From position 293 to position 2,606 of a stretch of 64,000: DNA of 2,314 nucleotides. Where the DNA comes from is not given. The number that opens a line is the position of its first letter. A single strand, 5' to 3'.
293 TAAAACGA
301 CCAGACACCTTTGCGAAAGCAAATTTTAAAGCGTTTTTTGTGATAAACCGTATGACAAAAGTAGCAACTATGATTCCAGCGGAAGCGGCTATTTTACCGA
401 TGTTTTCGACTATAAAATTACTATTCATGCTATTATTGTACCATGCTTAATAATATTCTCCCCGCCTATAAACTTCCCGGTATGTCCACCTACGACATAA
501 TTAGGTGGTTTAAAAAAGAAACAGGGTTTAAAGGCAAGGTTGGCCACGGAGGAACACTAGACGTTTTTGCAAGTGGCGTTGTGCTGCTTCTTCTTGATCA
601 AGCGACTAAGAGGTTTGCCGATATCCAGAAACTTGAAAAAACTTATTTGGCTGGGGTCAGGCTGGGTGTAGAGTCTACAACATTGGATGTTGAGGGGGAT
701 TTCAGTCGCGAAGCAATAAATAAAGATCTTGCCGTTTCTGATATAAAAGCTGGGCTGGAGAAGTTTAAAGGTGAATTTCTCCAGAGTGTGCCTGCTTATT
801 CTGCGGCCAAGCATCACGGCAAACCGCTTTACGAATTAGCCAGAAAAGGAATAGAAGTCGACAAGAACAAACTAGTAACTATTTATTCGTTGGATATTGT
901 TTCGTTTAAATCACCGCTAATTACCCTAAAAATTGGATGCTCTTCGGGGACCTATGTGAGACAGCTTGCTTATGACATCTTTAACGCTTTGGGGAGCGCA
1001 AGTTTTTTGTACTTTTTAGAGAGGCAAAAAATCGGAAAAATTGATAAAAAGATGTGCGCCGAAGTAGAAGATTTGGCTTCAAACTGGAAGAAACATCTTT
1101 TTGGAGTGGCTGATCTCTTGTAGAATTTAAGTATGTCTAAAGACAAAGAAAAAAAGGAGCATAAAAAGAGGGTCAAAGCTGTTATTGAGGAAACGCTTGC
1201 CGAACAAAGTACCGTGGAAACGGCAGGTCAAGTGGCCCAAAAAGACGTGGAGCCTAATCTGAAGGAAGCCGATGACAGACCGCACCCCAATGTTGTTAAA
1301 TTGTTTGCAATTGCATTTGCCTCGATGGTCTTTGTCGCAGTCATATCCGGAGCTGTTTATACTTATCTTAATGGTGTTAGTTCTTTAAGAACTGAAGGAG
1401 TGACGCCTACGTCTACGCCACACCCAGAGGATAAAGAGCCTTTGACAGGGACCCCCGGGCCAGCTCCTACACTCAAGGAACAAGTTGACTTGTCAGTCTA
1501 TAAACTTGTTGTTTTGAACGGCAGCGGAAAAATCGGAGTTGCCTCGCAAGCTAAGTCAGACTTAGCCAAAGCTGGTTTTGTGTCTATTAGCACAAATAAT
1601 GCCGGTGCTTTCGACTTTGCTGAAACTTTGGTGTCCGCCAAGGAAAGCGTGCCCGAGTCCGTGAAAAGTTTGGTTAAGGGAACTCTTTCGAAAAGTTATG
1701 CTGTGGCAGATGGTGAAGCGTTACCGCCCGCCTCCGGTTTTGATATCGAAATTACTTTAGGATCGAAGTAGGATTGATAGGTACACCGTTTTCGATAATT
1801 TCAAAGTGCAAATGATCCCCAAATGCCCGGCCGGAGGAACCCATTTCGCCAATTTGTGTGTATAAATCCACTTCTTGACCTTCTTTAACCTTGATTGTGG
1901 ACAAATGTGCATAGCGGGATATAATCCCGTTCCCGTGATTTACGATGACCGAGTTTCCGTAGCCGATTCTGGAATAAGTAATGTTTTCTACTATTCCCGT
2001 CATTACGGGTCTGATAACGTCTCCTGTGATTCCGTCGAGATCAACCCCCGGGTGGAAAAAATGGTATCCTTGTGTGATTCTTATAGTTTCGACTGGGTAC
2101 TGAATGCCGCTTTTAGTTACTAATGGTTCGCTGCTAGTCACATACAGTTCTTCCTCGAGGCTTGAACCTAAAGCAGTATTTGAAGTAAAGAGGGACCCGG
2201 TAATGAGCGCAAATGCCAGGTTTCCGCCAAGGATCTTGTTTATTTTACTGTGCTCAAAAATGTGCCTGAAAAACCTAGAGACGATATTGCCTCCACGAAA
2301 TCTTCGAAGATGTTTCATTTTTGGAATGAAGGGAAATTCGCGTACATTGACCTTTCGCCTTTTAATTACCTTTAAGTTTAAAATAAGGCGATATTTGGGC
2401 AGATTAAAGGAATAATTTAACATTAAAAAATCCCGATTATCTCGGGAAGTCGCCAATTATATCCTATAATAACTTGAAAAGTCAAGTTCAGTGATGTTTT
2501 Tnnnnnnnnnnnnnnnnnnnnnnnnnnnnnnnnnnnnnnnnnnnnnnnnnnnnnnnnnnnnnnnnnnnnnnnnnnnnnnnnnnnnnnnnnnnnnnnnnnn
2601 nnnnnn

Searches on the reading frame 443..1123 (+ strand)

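Call 91: search_protein_families(library=pfam, proteins=[window:443-1123:+], max_evalue=0.01)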
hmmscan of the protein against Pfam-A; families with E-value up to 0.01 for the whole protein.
window:443-1123:+ (226 aa): 1 family
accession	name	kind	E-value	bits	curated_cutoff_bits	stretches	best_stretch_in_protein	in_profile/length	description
PF01509.24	TruB_N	-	2.7e-42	145.1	27.3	1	28-172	5-149/149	TruB family pseudouridylate synthase (N terminal domain)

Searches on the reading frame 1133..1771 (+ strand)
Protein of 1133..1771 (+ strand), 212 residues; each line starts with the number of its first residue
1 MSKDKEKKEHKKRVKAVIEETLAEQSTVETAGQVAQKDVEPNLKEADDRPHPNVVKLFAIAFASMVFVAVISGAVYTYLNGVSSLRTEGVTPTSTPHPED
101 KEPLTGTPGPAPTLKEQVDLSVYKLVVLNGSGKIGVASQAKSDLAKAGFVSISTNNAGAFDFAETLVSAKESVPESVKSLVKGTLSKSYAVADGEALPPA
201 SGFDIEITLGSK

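Call 45: search_protein_families(library=ncbifam, proteins=[window:1133-1771:+], max_evalue=0.001)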
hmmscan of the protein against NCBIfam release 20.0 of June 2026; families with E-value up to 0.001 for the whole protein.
window:1133-1771:+ (212 aa): 0 families

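Call 91: search_protein_families(library=pfam, proteins=[window:1133-1771:+], max_evalue=0.01)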
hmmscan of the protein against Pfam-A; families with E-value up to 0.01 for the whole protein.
window:1133-1771:+ (212 aa): 1 family
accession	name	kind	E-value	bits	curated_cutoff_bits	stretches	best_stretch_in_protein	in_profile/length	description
PF13399.11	LytR_C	-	3.9e-07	31.3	22.2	1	124-211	3-84/86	LytR cell envelope-related transcriptional attenuator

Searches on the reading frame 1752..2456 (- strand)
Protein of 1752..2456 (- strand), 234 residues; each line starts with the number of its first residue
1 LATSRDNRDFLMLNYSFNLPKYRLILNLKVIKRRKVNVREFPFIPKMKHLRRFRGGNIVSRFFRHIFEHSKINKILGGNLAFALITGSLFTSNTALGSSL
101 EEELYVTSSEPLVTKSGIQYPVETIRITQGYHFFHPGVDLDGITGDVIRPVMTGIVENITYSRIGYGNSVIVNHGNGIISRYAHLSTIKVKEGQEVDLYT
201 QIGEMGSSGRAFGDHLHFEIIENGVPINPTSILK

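Call 3: search_protein_families(library=pfam, proteins=[window:1752-2456:-], max_evalue=0.01)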
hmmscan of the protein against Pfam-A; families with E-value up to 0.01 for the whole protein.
window:1752-2456:- (234 aa): 1 family
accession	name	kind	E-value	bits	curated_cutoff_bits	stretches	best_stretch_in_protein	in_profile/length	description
PF01551.29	Peptidase_M23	-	1.6e-26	92.8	28.7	1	134-229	2-96/96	Peptidase family M23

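Call 4: search_protein_families(library=ncbifam, proteins=[window:1752-2456:-], max_evalue=0.01)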
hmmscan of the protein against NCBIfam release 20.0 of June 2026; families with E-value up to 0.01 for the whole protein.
window:1752-2456:- (234 aa): 14 families
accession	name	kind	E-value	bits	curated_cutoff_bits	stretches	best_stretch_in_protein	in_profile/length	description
NF052530.1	Heli_ShapePgp3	exception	2.2e-21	76.2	300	1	133-232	165-263/270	peptidoglycan metallopeptidase Pgp3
NF052336.1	PdgHdaseHSB100310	equivalog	3.8e-18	65.9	500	1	129-224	51-145/316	peptidoglycan hydrolase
NF052529.1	PG_M23_Pgp6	exception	9.7e-18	64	600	1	127-230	330-429/452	peptidoglycan metallopeptidase Pgp6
NF053824.1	PdgNdpepShyC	equivalog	6.9e-16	58.2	700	1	134-231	295-391/429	peptidoglycan DD-endopeptidase ShyC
NF053825.1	PdgNdpepShyA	equivalog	2.5e-15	56.1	700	1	135-229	296-389/425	peptidoglycan DD-endopeptidase ShyA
NF008123.1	PRK10871.1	equivalog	2.1e-13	50.4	311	1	137-231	267-360/365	murein hydrolase activator NlpD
NF008652.0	PRK11649.1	equivalog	4.4e-13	48.7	341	1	135-230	313-407/439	murein DD-endopeptidase MepM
NF040883.1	amid_act_ActS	equivalog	6.6e-13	48.5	375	1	109-230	108-230/242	amidase activator ActS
NF041208.1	celldiv_DipM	equivalog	9.7e-12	44.8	740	1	144-233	328-417/419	cell division endopeptidase DipM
NF053738.1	S2SprSpoIIQBc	equivalog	1.7e-11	44.2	250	1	151-233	140-223/232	stage II sporulation protein SpoIIQ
NF050804.1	CellDivDipMCaul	equivalog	1.8e-11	43.6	900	1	163-220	556-613/634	cell division endopeptidase DipM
NF047755.1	LIC_10271_M23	exception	7.4e-10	38.9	180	1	133-207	115-188/207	LIC_10271 family cell wall hydrolase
NF047657.1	CellWlHdaseLepto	equivalog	5.2e-07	29.3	400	1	135-229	128-216/221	hypothetical protein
NF008644.1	PRK11637.1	equivalog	1.7e-06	27.3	270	1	165-231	315-381/385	murein hydrolase activator EnvC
